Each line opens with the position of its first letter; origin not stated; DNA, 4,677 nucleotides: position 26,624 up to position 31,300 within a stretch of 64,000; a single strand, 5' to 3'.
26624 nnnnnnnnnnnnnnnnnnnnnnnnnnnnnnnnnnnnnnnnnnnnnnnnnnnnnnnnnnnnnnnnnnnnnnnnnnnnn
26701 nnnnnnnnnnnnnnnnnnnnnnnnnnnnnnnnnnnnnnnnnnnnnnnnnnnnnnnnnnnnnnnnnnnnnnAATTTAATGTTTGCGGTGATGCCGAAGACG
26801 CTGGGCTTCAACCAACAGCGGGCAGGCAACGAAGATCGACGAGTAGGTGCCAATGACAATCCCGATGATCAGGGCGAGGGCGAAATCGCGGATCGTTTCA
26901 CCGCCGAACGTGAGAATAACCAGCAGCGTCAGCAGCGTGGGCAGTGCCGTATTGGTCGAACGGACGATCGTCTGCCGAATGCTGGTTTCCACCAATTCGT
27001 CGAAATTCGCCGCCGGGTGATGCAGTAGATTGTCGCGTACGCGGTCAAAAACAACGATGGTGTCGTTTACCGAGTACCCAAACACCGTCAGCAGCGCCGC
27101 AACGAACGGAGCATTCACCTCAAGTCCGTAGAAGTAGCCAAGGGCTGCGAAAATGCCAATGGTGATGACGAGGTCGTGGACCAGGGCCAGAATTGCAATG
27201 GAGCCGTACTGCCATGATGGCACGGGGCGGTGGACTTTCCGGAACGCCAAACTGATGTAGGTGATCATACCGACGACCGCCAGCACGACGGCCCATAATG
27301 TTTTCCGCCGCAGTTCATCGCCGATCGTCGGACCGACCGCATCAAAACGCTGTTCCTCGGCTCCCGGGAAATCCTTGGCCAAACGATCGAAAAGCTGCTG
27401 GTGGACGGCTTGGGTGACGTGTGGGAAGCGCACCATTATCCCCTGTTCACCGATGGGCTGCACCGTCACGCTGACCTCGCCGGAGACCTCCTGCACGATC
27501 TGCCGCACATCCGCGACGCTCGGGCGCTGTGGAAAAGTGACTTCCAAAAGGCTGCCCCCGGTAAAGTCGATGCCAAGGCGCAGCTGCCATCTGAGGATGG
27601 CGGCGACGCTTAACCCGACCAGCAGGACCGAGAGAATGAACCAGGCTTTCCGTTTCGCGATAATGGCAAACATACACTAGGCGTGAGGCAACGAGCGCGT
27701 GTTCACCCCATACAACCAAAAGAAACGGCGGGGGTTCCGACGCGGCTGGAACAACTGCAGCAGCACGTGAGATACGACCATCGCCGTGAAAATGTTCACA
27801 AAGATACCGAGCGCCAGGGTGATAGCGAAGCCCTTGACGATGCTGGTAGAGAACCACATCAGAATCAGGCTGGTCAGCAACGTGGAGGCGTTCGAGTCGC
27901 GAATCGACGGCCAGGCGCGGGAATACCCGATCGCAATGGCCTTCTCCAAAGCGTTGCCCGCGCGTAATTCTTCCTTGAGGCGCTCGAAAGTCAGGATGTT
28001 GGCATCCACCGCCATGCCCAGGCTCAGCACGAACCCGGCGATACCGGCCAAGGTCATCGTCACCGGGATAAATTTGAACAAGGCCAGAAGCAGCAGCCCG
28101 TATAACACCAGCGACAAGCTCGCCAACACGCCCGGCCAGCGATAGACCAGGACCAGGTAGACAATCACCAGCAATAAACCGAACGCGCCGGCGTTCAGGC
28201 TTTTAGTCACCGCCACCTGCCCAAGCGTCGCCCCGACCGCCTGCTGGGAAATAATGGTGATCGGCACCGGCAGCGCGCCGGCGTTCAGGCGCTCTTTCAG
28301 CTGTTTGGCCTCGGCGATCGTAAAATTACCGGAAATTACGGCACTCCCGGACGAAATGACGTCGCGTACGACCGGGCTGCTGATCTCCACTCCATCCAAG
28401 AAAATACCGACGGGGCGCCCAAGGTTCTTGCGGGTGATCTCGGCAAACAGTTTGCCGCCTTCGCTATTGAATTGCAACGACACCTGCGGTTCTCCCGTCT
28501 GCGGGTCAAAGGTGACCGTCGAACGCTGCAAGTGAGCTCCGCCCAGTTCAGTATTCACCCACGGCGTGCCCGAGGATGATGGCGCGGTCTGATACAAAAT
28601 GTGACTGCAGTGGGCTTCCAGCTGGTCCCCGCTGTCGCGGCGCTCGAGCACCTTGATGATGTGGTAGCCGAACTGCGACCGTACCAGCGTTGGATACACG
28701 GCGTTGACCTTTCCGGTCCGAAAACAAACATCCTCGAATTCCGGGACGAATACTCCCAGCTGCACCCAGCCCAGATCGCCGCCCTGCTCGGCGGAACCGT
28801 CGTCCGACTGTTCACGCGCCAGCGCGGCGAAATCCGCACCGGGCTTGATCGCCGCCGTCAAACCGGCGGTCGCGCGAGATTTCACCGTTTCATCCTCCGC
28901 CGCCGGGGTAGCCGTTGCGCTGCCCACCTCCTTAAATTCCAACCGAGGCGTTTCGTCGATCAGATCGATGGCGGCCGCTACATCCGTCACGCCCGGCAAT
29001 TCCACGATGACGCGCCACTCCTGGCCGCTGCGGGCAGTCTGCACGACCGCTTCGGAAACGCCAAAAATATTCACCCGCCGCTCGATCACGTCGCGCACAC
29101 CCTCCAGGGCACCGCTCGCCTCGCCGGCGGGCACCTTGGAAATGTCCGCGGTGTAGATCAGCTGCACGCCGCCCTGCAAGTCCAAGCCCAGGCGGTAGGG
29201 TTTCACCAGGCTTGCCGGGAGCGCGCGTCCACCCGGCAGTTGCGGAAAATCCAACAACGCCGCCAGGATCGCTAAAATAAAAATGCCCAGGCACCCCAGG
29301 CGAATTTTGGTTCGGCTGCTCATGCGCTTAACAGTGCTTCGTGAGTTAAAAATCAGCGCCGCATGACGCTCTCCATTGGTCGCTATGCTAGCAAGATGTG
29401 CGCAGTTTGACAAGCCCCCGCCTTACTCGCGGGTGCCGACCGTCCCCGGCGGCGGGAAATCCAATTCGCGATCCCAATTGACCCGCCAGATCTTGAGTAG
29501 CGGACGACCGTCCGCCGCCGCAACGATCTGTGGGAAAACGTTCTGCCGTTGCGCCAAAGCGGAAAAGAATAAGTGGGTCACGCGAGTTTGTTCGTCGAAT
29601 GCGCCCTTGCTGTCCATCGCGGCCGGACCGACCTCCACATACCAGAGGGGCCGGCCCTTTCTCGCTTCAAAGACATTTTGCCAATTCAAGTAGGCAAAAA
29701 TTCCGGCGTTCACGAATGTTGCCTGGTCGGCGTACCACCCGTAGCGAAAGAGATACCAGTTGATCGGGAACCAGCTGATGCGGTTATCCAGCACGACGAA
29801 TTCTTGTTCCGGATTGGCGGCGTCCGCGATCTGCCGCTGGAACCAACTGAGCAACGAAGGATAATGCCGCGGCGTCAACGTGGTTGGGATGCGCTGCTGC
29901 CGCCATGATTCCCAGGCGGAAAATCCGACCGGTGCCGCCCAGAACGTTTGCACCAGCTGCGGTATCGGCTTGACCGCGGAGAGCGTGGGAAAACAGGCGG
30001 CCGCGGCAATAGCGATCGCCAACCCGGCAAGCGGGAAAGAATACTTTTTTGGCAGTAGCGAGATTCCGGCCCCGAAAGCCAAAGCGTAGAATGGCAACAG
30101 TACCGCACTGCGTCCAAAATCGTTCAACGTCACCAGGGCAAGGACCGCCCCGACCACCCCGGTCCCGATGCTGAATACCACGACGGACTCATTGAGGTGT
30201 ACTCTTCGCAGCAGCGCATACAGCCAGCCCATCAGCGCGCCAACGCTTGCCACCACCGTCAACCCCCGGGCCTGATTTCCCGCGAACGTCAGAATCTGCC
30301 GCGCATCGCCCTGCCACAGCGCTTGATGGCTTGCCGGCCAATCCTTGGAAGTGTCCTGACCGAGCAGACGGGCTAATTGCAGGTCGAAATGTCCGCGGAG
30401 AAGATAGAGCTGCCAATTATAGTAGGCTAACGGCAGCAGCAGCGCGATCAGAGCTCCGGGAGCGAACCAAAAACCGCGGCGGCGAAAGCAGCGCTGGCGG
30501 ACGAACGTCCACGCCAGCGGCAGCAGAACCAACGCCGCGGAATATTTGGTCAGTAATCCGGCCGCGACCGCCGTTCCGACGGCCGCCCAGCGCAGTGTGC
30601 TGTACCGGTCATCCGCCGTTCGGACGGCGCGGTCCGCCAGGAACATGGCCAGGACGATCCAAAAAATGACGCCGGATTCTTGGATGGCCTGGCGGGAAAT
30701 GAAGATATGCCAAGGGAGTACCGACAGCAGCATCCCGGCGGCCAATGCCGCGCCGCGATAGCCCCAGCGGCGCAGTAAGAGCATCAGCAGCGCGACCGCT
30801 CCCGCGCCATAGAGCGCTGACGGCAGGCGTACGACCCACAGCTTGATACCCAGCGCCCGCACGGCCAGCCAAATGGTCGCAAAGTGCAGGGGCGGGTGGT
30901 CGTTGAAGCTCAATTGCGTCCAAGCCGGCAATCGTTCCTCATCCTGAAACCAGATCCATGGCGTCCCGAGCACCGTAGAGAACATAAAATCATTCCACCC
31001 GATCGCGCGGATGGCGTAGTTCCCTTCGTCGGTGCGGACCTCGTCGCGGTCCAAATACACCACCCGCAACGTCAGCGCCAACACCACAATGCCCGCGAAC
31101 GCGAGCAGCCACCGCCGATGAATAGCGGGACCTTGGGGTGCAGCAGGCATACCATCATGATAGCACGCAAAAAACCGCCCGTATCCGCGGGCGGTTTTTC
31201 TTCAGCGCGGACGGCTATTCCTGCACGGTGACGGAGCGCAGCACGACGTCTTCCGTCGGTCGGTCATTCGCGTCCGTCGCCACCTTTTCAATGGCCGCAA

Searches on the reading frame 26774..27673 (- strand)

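Call 75: search_protein_families(library=pfam, proteins=[window:26774-27673:-], max_evalue=0.001)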
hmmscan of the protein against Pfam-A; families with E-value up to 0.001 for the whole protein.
window:26774-27673:- (299 aa): 2 families
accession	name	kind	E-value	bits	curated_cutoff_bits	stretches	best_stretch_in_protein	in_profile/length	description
PF02355.23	SecD_SecF_C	-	1.1e-58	198.2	20.5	1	103-290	11-186/189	Protein export membrane protein SecD/SecF, C-terminal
PF07549.19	Sec_GG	-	2e-05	24.4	20.3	1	31-47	8-24/28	SecD/SecF GG Motif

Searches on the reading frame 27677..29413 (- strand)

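Call 75: search_protein_families(library=pfam, proteins=[window:27677-29413:-], max_evalue=0.001)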
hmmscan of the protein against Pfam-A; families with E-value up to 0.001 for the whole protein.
window:27677-29413:- (578 aa): 6 families
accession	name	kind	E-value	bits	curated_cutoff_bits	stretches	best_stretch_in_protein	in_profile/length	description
PF22599.2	SecDF_P1_head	-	5.8e-29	100.7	27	1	288-383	19-114/114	SecDF, P1 head subdomain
PF13616.12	Rotamase_3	-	1.9e-20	74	22.5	1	172-258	31-115/116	PPIC-type PPIASE domain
PF00639.27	Rotamase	-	3.3e-16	60.5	21.7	1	172-255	13-95/97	PPIC-type PPIASE domain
PF21760.3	SecD_1st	-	1.1e-15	57.2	27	1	105-163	3-58/60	Protein translocase subunit SecDF, P1 domain, N-terminal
PF02355.23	SecD_SecF_C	-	9.5e-14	51.7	20.5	1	385-554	13-185/189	Protein export membrane protein SecD/SecF, C-terminal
PF03176.21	MMPL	-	3.5e-09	36.5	20.5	1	408-566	148-319/333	MMPL family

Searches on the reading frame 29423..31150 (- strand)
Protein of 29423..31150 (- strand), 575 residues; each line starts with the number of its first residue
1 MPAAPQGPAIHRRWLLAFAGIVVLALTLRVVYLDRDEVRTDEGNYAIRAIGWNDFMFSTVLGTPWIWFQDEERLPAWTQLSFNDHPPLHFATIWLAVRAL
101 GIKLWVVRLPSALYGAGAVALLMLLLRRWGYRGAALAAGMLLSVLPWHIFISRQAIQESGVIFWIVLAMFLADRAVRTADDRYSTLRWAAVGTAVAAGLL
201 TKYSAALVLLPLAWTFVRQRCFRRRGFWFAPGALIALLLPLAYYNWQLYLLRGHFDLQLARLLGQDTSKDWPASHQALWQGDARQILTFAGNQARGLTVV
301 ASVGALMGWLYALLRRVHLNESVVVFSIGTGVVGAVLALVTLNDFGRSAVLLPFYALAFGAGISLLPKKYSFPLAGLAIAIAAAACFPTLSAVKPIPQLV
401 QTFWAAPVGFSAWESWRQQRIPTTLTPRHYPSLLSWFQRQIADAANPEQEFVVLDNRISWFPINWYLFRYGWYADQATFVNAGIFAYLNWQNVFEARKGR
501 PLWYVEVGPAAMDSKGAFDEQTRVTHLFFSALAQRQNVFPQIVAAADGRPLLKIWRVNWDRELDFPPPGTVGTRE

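Call 75: search_protein_families(library=pfam, proteins=[window:29423-31150:-], max_evalue=0.001)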
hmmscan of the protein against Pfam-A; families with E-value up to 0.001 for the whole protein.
window:29423-31150:- (575 aa): 2 families
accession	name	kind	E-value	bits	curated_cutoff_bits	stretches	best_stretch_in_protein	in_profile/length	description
PF13231.12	PMT_2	-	8.4e-14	52.5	26.1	1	84-239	1-153/160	Dolichyl-phosphate-mannose-protein mannosyltransferase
PF02366.24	PMT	-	1.4e-08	35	22.7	1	104-245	82-234/245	Dolichyl-phosphate-mannose-protein mannosyltransferase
